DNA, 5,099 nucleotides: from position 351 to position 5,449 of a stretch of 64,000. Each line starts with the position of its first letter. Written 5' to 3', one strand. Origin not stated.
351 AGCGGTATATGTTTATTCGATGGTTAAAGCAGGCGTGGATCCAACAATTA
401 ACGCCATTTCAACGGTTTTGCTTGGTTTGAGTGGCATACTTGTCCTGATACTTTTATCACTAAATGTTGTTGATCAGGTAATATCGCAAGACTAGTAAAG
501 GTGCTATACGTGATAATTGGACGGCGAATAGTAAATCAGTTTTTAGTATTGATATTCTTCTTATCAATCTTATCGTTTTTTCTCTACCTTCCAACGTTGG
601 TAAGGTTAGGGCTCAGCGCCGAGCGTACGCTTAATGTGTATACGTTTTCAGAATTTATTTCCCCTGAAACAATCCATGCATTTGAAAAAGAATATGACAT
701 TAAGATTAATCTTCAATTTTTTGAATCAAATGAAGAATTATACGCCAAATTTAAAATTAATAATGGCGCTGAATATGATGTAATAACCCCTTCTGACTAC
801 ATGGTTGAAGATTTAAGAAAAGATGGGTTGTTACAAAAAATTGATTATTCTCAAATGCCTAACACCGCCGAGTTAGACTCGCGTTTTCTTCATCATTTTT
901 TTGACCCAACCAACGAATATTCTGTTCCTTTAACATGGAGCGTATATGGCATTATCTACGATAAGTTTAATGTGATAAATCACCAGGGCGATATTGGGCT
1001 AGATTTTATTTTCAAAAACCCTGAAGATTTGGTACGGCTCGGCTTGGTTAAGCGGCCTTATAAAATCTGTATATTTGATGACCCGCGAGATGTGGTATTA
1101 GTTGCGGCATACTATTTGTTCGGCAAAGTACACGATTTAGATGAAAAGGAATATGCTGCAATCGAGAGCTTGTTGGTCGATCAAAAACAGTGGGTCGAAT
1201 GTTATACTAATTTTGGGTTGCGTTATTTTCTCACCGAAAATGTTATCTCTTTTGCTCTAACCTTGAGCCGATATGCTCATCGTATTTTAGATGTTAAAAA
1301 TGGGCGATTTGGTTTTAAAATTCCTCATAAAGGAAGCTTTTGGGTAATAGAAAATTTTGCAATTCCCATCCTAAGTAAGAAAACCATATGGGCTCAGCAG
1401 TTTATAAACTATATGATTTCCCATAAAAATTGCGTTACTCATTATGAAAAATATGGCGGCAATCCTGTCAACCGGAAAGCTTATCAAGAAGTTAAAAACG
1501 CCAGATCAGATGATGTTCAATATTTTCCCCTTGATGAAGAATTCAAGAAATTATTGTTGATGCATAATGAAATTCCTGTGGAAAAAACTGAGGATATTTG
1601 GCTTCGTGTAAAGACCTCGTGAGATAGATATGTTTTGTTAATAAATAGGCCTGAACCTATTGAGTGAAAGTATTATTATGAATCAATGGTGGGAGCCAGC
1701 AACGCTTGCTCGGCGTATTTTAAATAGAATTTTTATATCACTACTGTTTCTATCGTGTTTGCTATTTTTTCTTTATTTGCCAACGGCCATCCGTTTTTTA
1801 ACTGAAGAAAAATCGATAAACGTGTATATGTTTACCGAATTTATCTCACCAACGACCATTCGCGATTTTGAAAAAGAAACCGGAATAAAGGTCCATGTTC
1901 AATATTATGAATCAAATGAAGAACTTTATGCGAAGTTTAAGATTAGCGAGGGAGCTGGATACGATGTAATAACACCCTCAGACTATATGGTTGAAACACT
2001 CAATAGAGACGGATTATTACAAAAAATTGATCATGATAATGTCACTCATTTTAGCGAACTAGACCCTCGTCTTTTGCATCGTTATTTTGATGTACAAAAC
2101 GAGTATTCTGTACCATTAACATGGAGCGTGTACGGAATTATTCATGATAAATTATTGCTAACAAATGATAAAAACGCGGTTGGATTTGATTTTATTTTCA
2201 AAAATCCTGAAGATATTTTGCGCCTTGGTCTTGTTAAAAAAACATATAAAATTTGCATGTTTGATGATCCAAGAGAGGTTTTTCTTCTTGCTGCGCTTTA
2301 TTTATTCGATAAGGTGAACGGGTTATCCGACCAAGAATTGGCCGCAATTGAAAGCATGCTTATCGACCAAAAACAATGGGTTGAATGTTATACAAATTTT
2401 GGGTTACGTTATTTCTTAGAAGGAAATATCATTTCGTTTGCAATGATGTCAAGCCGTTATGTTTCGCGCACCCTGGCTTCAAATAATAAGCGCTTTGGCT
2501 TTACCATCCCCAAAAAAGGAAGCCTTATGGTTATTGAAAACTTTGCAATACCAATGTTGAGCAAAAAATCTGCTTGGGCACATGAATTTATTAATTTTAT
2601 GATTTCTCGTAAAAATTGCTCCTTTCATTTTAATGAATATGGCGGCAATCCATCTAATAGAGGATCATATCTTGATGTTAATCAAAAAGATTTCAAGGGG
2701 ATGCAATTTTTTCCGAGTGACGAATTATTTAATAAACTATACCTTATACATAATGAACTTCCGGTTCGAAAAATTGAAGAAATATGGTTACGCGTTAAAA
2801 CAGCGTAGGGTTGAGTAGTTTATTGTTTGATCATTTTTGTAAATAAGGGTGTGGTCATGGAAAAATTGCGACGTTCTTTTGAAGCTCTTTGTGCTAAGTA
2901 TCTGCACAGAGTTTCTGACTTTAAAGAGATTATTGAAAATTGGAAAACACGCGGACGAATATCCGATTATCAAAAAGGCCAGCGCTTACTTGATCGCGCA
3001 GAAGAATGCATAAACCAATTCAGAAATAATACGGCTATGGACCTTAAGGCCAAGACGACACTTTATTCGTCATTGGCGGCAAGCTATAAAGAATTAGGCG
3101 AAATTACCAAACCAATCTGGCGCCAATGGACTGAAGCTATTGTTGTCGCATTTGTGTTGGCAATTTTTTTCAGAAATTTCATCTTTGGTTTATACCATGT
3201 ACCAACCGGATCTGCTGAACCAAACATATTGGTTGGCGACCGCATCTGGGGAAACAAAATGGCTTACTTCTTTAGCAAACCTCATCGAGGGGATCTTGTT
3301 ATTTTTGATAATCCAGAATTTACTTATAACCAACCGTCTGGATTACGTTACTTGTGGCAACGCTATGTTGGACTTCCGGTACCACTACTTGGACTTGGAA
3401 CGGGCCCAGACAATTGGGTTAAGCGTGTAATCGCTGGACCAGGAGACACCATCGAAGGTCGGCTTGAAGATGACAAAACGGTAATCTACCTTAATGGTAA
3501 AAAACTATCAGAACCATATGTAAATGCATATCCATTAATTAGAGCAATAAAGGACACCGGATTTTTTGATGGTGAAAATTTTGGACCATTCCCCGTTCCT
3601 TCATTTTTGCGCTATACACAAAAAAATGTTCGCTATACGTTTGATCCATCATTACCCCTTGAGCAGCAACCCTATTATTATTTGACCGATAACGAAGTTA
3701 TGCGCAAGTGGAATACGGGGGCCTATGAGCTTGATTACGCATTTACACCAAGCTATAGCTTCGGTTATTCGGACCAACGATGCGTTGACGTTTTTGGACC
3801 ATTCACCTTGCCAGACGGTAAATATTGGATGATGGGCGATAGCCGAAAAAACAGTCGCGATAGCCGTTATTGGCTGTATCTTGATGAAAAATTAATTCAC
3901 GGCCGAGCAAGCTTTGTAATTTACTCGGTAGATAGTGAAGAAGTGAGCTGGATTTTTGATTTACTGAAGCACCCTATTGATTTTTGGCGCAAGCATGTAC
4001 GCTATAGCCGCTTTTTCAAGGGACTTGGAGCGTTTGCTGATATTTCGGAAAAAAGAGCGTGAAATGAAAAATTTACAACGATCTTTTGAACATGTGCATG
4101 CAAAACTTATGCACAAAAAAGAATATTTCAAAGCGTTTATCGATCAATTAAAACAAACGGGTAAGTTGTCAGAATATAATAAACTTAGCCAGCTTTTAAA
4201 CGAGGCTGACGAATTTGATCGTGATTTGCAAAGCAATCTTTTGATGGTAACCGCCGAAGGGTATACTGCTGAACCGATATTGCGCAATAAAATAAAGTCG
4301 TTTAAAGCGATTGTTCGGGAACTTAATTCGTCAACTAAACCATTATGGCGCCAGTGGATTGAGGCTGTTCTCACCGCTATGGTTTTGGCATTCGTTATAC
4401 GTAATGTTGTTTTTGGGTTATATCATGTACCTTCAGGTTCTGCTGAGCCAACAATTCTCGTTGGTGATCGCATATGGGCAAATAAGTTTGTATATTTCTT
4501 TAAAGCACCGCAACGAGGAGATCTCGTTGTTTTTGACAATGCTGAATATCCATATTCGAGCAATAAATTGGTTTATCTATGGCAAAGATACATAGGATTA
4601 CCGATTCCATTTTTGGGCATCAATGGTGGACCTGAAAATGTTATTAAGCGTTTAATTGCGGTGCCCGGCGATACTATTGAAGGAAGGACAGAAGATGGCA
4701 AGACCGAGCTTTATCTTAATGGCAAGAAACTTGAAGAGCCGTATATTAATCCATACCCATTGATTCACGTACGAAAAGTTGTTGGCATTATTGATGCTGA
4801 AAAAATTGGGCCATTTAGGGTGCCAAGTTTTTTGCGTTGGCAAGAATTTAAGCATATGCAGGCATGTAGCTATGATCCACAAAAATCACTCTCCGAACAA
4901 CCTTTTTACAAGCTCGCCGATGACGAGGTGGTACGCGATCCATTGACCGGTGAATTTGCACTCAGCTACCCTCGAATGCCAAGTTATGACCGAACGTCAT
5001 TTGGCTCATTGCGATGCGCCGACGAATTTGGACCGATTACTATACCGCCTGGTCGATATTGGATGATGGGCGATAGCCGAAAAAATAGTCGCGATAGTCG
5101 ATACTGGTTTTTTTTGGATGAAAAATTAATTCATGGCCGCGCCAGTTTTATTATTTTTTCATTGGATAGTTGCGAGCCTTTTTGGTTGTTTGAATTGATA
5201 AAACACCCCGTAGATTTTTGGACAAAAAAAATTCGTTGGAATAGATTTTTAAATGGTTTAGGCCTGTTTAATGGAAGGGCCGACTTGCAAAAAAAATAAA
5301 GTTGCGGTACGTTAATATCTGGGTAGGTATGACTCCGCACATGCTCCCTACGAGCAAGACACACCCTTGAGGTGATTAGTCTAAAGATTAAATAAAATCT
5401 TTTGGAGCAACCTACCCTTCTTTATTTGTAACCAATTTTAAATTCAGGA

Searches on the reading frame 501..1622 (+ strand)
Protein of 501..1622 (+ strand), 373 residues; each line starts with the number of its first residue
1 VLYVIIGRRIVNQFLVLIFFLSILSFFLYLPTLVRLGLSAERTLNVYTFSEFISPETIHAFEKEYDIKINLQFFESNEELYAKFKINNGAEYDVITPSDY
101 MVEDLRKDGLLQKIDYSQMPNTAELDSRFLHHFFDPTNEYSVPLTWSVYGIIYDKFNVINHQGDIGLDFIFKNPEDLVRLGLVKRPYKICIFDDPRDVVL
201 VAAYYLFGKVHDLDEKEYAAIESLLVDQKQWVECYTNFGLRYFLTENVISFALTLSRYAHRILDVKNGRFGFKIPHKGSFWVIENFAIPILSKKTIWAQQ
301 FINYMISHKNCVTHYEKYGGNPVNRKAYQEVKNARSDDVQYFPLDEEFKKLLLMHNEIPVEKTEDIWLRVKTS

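Call 41: search_protein_families(library=pfam, proteins=[window:501-1622:+], max_evalue=0.001)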
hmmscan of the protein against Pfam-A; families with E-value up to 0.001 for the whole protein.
window:501-1622:+ (373 aa): 4 families
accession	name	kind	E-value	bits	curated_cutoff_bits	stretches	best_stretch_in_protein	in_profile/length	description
PF13416.11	SBP_bac_8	-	1.3e-14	55.1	27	1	57-331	2-269/279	Bacterial extracellular solute-binding protein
PF01547.30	SBP_bac_1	-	2.1e-10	41.5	26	1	48-156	9-121/307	Bacterial extracellular solute-binding protein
PF02030.20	Lipoprotein_8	-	7.3e-06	25.4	20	1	25-119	9-98/493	Hypothetical lipoprotein (MG045 family)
PF13531.11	SBP_bac_11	-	0.00011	22.5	25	1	56-157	15-89/227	Bacterial extracellular solute-binding protein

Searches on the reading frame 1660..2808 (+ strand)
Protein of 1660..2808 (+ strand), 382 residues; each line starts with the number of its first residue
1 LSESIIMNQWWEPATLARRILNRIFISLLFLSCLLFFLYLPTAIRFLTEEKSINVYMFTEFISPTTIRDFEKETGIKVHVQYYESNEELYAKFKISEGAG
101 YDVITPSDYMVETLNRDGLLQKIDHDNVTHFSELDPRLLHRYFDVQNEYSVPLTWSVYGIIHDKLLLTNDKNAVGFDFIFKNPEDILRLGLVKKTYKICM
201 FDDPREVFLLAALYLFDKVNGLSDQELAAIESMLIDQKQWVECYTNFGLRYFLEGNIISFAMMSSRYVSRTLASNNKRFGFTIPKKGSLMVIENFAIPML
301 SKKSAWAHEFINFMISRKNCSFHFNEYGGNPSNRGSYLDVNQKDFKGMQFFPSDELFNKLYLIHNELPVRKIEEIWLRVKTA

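Call 41: search_protein_families(library=pfam, proteins=[window:1660-2808:+], max_evalue=0.001)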
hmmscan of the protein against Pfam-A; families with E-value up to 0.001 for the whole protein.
window:1660-2808:+ (382 aa): 3 families
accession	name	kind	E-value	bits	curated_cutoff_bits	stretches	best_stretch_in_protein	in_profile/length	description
PF13416.11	SBP_bac_8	-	1.1e-16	61.9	27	1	67-341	3-270/279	Bacterial extracellular solute-binding protein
PF01547.30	SBP_bac_1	-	6.7e-08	33.3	26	1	69-167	16-121/307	Bacterial extracellular solute-binding protein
PF13531.11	SBP_bac_11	-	2e-05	24.9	25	0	67-122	17-70/227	Bacterial extracellular solute-binding protein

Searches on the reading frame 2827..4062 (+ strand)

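Call 41: search_protein_families(library=pfam, proteins=[window:2827-4062:+], max_evalue=0.001)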
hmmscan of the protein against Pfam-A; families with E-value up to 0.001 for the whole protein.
window:2827-4062:+ (411 aa): 1 family
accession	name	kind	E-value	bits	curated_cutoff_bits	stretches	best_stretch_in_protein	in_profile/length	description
PF10502.14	Peptidase_S26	-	1.1e-38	133.2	22.9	1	98-366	1-168/168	Signal peptidase, peptidase S26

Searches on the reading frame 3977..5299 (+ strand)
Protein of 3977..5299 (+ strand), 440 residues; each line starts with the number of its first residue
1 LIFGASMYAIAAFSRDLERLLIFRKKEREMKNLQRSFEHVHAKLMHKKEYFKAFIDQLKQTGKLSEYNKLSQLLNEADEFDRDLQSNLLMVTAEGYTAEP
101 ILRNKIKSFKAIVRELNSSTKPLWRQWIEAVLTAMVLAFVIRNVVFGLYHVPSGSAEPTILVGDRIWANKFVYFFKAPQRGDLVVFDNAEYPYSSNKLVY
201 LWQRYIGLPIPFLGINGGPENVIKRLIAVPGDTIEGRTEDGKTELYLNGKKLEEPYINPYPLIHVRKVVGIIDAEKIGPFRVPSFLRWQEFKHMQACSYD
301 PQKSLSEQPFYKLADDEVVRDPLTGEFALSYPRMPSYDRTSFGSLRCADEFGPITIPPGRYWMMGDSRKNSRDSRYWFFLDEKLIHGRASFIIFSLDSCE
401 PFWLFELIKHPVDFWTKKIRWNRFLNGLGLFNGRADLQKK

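Call 41: search_protein_families(library=pfam, proteins=[window:3977-5299:+], max_evalue=0.001)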
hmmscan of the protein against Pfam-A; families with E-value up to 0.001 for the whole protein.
window:3977-5299:+ (440 aa): 1 family
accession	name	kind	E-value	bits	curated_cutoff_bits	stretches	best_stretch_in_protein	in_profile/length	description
PF10502.14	Peptidase_S26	-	5.3e-41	140.8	22.9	1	124-393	1-167/168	Signal peptidase, peptidase S26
